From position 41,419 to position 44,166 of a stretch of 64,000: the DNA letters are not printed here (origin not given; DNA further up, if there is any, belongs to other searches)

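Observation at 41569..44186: Low-GC two-gene cassette: unlisted 55-aa acidic ORF plus 815-aa Rad50/RloC-like ABC ATPase with hook, R-x3-E...H motif and terminal zinc ribbon (best candidate for an undescribed defence module)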

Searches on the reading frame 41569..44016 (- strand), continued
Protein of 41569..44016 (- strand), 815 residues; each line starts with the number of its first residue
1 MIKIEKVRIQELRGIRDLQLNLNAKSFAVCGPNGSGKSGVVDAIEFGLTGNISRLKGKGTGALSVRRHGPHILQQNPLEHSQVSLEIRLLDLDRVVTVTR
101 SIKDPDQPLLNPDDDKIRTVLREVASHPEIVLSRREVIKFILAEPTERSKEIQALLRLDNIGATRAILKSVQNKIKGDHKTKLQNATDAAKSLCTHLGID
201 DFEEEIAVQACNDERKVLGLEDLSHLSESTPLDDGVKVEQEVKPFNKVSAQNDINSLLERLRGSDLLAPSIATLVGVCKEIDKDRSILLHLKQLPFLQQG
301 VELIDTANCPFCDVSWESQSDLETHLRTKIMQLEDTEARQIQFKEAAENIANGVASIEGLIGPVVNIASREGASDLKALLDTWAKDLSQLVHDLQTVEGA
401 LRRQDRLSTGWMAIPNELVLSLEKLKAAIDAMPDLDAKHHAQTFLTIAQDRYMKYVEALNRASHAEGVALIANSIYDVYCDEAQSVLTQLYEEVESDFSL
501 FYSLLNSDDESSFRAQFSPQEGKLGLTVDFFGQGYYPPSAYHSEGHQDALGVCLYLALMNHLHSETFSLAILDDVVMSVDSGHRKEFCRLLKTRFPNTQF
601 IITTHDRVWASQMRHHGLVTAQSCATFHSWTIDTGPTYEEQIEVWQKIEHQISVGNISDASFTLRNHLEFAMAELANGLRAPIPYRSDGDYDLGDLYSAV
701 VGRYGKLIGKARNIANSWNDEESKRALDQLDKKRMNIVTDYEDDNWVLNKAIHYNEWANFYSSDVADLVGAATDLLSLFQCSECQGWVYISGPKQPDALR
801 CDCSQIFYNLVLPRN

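Call 64: get_annotated_region(hit=H19, flank=7000)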
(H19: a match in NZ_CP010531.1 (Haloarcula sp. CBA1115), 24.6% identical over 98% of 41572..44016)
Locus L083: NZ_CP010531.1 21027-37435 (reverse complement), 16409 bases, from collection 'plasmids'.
description: Haloarcula sp. CBA1115 plasmid unnamed2, complete sequence
organism: Haloarcula sp. CBA1115 (NCBI taxid 1592728)
taxonomy: Archaea; Euryarchaeota; Halobacteria; Halobacteriales; Haloarculaceae; Haloarcula; Haloarcula sp. CBA1115
host: -; source: monoisolate,Solar salt; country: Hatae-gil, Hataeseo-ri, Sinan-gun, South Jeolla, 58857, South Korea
typing (MOB-suite, as given by PLSDB): non-mobilizable
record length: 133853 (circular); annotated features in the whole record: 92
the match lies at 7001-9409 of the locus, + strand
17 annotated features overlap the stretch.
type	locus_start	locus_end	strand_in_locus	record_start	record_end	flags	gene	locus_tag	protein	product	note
CDS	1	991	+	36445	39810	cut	-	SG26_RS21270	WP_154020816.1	hypothetical protein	-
CDS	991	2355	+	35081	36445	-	-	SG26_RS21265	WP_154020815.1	hypothetical protein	-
CDS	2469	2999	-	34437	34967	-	-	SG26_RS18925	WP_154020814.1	hypothetical protein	-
CDS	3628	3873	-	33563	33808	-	-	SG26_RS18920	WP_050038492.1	hypothetical protein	-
CDS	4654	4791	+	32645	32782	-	-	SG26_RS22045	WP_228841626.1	hypothetical protein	-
CDS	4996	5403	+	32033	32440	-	-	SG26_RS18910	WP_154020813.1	hypothetical protein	-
CDS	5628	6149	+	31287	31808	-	-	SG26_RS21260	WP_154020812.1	hypothetical protein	-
CDS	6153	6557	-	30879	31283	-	-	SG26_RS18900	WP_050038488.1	hypothetical protein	-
CDS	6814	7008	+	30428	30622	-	-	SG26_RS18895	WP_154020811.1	hypothetical protein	-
CDS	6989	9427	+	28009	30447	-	-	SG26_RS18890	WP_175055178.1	AAA family ATPase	-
CDS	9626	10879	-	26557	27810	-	-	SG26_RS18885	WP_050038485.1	phage integrase SAM-like domain-containing protein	-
CDS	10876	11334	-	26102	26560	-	-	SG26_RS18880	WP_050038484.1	hypothetical protein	-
CDS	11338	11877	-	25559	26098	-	-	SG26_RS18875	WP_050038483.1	hypothetical protein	-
CDS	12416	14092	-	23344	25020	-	-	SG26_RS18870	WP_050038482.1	transposase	GO:0006313 - DNA transposition [Evidence IEA]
CDS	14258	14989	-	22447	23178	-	-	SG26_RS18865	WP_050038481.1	hypothetical protein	-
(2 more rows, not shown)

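Call 65: get_annotated_region(hit=H18, flank=7000)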
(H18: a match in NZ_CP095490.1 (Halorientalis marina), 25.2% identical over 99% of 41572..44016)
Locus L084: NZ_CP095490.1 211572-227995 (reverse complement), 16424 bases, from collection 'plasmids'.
description: Halorientalis marina strain GDY88 plasmid unnamed3, complete sequence
organism: Halorientalis marina (NCBI taxid 2931976)
taxonomy: Archaea; Euryarchaeota; Halobacteria; Halobacteriales; Haloarculaceae; Halorientalis; Halorientalis marina
host: -; source: cell culture,salt; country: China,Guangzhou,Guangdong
typing (MOB-suite, as given by PLSDB): non-mobilizable; mating-pair formation MPF_T
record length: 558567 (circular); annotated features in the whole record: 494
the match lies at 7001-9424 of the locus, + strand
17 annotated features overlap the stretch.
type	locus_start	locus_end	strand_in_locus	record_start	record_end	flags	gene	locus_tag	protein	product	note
CDS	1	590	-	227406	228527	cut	-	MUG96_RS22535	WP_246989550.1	hypothetical protein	-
CDS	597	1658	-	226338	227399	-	-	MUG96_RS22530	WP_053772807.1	hypothetical protein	-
CDS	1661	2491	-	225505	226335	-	-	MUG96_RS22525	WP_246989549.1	hypothetical protein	-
CDS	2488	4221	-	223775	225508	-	-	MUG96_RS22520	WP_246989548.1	hypothetical protein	-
CDS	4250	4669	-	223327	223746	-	-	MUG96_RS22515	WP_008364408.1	hypothetical protein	-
CDS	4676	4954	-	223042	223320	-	-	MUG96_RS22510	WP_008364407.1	hypothetical protein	-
CDS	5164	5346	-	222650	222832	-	xseB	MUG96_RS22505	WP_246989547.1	exodeoxyribonuclease VII small subunit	GO:0006308 - DNA catabolic process [Evidence IEA]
CDS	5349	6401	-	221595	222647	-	xseA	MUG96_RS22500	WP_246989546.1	exodeoxyribonuclease VII large subunit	GO:0006308 - DNA catabolic process [Evidence IEA]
CDS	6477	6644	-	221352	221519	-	-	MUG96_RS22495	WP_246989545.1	DUF1931 domain-containing protein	-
CDS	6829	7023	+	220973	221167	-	-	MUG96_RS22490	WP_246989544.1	hypothetical protein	-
CDS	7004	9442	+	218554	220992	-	-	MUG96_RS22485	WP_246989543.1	AAA family ATPase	-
CDS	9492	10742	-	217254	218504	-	-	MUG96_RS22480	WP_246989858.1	phage integrase SAM-like domain-containing protein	-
CDS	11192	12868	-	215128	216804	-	-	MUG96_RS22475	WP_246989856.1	transposase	GO:0006313 - DNA transposition [Evidence IEA]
CDS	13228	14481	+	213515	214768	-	-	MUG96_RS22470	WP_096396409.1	RNA-guided endonuclease TnpB family protein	-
CDS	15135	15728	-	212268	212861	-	-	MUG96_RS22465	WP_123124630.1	response regulator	GO:0000160 - phosphorelay signal transduction system [Evidence IEA]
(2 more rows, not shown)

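Call 66: get_annotated_region(hit=H20, flank=7000)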
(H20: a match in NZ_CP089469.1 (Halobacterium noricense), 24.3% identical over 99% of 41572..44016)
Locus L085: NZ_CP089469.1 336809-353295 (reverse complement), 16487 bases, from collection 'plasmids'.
description: Halobacterium noricense strain JCM 15102 plasmid unnamed1, complete sequence
organism: Halobacterium noricense (NCBI taxid 223182)
taxonomy: Archaea; Euryarchaeota; Halobacteria; Halobacteriales; Halobacteriaceae; Halobacterium; Halobacterium noricense
host: -; source: cell culture,sediment; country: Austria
typing (MOB-suite, as given by PLSDB): non-mobilizable; mating-pair formation MPF_T
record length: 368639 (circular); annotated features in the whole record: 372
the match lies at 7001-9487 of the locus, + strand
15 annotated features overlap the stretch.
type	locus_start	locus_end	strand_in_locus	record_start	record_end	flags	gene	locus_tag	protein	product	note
CDS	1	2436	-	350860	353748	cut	-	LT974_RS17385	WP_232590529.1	DUF1156 domain-containing protein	-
CDS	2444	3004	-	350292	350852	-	-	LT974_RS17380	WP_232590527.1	hypothetical protein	-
CDS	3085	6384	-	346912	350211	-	-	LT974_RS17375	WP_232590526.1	DUF499 domain-containing protein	-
CDS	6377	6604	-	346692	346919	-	-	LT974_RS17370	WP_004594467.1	hypothetical protein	-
CDS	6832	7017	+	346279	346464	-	-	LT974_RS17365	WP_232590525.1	hypothetical protein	-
CDS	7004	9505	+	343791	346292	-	-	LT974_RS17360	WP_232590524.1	AAA family ATPase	GO:0006302 - double-strand break repair [Evidence IEA]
CDS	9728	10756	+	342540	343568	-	-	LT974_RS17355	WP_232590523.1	Cdc6/Cdc18 family protein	-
CDS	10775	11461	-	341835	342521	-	-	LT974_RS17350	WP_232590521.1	SOS response-associated peptidase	GO:0018142 - protein-DNA covalent cross-linking [Evidence IEA]; GO:0009432 - SOS response [Evidence IEA]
CDS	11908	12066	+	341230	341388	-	-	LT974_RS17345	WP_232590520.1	hypothetical protein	-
CDS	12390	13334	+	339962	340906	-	-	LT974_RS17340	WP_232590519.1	hypothetical protein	-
CDS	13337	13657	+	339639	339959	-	-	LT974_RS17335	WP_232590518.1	hypothetical protein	-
CDS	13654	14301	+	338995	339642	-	-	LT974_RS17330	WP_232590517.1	ribonuclease H-like domain-containing protein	-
CDS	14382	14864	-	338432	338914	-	-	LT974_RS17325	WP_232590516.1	hypothetical protein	-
CDS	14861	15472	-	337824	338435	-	-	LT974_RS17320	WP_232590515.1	winged helix-turn-helix domain-containing protein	-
CDS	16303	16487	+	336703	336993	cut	-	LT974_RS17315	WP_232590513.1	winged helix-turn-helix domain-containing protein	-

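Call 80: get_annotated_region(hit=H21, flank=5000)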
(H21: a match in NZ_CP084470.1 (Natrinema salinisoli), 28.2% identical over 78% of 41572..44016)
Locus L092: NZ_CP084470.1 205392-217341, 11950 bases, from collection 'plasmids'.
description: Natrinema salinisoli strain SLN56 plasmid unnamed1, complete sequence
organism: Natrinema salinisoli (NCBI taxid 2878535)
taxonomy: Archaea; Euryarchaeota; Halobacteria; Halobacteriales; Natrialbaceae; Natrinema; Natrinema salinisoli
host: -; source: cell culture,saline soil sediment; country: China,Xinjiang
typing (MOB-suite, as given by PLSDB): non-mobilizable; mating-pair formation MPF_T
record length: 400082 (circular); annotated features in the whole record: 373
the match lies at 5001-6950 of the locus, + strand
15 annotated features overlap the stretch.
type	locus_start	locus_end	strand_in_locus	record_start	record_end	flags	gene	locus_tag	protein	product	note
CDS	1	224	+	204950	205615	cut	-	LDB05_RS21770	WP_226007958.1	helix-turn-helix domain-containing protein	-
CDS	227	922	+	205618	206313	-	-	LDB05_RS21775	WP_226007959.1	nucleotidyltransferase family protein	-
CDS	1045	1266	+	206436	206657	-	-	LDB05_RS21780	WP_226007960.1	hypothetical protein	-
CDS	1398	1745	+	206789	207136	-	-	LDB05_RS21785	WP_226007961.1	hypothetical protein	-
CDS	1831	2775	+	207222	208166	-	-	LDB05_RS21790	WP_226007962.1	ArdC-like ssDNA-binding domain-containing protein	-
CDS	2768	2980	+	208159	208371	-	-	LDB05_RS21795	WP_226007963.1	HalOD1 output domain-containing protein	-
CDS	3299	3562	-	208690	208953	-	-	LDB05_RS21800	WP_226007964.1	hypothetical protein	-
CDS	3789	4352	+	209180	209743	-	-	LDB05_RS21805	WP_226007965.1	hypothetical protein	-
CDS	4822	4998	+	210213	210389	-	-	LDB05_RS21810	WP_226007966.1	hypothetical protein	-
CDS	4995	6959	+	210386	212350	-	-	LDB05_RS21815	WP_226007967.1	AAA family ATPase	GO:0006302 - double-strand break repair [Evidence IEA]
CDS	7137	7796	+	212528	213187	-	-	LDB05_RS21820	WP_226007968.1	queuosine precursor transporter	GO:1990397 - queuosine salvage [Evidence IEA]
CDS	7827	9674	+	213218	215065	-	-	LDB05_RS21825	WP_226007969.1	phospholipase D-like domain-containing protein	-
CDS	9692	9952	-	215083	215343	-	-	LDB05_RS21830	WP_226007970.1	hypothetical protein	-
CDS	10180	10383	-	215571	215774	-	-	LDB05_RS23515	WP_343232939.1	hypothetical protein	-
CDS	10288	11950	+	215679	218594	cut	-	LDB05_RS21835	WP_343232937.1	PAS domain S-box protein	-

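Call 81: get_annotated_region(hit=H22, flank=5000)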
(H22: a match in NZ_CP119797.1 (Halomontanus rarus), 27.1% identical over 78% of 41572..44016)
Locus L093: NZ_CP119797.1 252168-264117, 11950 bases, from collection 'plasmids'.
description: Halomontanus rarus strain TS33 plasmid unnamed1, complete sequence
organism: Halomontanus rarus (NCBI taxid 3034020)
taxonomy: Archaea; Euryarchaeota; Halobacteria; Halobacteriales; Natrialbaceae; Halomontanus; Halomontanus rarus
host: -; source: cell culture,sediment; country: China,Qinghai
typing (MOB-suite, as given by PLSDB): non-mobilizable
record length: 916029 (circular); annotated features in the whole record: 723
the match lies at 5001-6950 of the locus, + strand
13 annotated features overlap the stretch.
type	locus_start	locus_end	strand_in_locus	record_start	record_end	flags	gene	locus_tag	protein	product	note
CDS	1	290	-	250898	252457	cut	-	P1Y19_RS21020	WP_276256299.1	multicopper oxidase domain-containing protein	-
CDS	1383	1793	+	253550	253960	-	-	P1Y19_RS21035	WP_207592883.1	hypothetical protein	-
CDS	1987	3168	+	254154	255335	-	-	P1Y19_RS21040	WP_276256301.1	NAD(P)/FAD-dependent oxidoreductase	-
CDS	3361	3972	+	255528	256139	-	-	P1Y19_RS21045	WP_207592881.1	helix-turn-helix domain-containing protein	-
CDS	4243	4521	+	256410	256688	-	-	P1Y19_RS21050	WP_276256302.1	hypothetical protein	-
CDS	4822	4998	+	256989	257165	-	-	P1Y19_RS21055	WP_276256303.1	hypothetical protein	-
CDS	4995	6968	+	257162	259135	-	-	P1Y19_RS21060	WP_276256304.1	AAA family ATPase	GO:0006302 - double-strand break repair [Evidence IEA]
CDS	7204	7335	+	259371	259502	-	-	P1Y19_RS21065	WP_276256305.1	hypothetical protein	-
CDS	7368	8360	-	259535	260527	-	-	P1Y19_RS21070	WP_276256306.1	hypothetical protein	-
CDS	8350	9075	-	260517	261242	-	-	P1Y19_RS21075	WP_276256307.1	hypothetical protein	-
CDS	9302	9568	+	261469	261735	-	-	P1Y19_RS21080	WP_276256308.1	transcriptional regulator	-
CDS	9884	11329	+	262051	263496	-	-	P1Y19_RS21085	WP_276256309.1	ribonuclease H-like domain-containing protein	-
CDS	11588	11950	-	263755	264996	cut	-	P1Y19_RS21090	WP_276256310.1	hypothetical protein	-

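Call 86: find_encoding_contigs(protein=P0004, flank=8000, max_places=3)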
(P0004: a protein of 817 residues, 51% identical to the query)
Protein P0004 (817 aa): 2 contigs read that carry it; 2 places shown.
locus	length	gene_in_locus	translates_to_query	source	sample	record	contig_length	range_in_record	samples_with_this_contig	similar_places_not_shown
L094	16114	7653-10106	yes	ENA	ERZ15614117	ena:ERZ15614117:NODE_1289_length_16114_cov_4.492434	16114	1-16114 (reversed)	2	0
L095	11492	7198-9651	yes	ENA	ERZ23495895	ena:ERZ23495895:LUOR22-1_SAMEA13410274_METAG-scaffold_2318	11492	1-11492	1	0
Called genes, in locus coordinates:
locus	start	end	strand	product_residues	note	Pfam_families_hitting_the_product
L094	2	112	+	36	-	?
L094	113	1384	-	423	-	PF00067:p450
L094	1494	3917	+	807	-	PF02515:CoA_transf_3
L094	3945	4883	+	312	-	PF08240:ADH_N, PF16912:Glu_dehyd_C, PF00107:ADH_zinc_N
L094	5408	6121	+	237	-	-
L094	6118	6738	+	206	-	-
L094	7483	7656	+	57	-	-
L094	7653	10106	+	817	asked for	PF02463:SMC_N, PF13175:AAA_15 (weak), PF13304:AAA_21 (faint), PF13476:AAA_23, PF13555:AAA_29 (weak)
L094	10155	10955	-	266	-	-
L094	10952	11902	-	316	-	PF01555:N6_N4_Mtase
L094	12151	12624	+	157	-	PF06172:Cupin_5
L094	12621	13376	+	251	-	PF00106:adh_short, PF08659:KR, PF13561:adh_short_C2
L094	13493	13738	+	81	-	PF02604:PhdYeFM_antitox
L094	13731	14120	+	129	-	PF01850:PIN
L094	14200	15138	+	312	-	PF02737:3HCDH_N, PF00725:3HCDH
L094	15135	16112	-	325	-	?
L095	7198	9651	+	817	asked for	PF02463:SMC_N, PF13175:AAA_15 (weak), PF13304:AAA_21 (faint), PF13476:AAA_23, PF13555:AAA_29 (weak)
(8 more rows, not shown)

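Call 87: find_encoding_contigs(protein=P0003, flank=3000, max_places=2)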
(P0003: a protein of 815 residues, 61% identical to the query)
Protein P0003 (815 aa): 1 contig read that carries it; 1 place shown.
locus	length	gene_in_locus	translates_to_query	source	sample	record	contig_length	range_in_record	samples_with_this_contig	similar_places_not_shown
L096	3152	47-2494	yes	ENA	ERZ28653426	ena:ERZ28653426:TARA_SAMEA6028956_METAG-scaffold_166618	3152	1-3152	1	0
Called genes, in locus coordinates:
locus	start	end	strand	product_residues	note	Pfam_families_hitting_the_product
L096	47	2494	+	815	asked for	PF02463:SMC_N, PF13166:AAA_13 (faint), PF13175:AAA_15 (weak), PF13304:AAA_21 (faint), PF13476:AAA_23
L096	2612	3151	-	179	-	?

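Call 88: find_encoding_contigs(protein=P0007, flank=8000, max_places=2)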
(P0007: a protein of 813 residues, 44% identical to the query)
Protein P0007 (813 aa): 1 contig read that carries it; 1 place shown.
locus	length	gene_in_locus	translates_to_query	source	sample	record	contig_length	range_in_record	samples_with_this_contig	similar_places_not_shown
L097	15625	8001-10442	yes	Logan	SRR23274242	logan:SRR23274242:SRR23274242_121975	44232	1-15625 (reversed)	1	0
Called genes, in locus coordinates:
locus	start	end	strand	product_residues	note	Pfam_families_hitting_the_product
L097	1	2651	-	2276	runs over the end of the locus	PF00270:DEAD, PF27116:YjiV_N (faint), PF00271:Helicase_C, PF00069:Pkinase, PF07714:PK_Tyr_Ser-Thr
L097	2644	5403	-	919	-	-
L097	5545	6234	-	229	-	-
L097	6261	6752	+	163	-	-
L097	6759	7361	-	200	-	PF23343:REP_ORF2-G2P (weak)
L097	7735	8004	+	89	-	-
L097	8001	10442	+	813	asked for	PF02463:SMC_N, PF13304:AAA_21 (faint), PF13476:AAA_23, PF13555:AAA_29 (weak)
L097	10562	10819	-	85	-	PF13683:rve_3 (weak), PF13333:rve_2 (faint)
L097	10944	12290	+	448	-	PF13384:HTH_23 (weak), PF13936:HTH_38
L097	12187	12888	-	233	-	PF13276:HTH_21, PF00665:rve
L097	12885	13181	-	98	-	PF01527:HTH_Tnp_1, PF13542:HTH_Tnp_ISL3 (weak)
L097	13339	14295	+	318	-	PF13271:DUF4062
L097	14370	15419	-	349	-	PF13102:Phage_int_SAM_5 (weak), PF14659:Phage_int_SAM_3, PF00589:Phage_integrase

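Call 92: search_protein_families(library=phrogs, proteins=[window:41572-44016:-], max_evalue=0.01)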
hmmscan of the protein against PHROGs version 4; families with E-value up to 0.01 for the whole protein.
window:41572-44016:- (815 aa): 10 families
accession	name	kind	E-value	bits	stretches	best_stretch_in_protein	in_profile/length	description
phrog_77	-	DNA, RNA and nucleotide metabolism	1.7e-18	67.6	2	1-56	295-352/967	SbcC-like subunit of palindrome specific endonuclease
phrog_8323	-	unknown function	2.1e-12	47.4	1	2-192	49-216/623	-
phrog_1499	-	unknown function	9.9e-08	32.7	1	1-197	2-174/427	-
phrog_7507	-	unknown function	3.9e-07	30.8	1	1-55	1-55/483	-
phrog_4747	-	unknown function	2.6e-05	24.5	1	2-51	1-49/610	-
phrog_9802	-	unknown function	4.1e-05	23.8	0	4-45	5-46/438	-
phrog_3940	-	unknown function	5.8e-05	23.1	1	3-45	4-46/537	-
phrog_25363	-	unknown function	0.00022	22.4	1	2-46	5-49/77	-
phrog_5836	-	unknown function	0.0031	16.5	0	24-46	48-70/1071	-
phrog_19980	-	unknown function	0.0043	16.4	0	25-53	28-56/1068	-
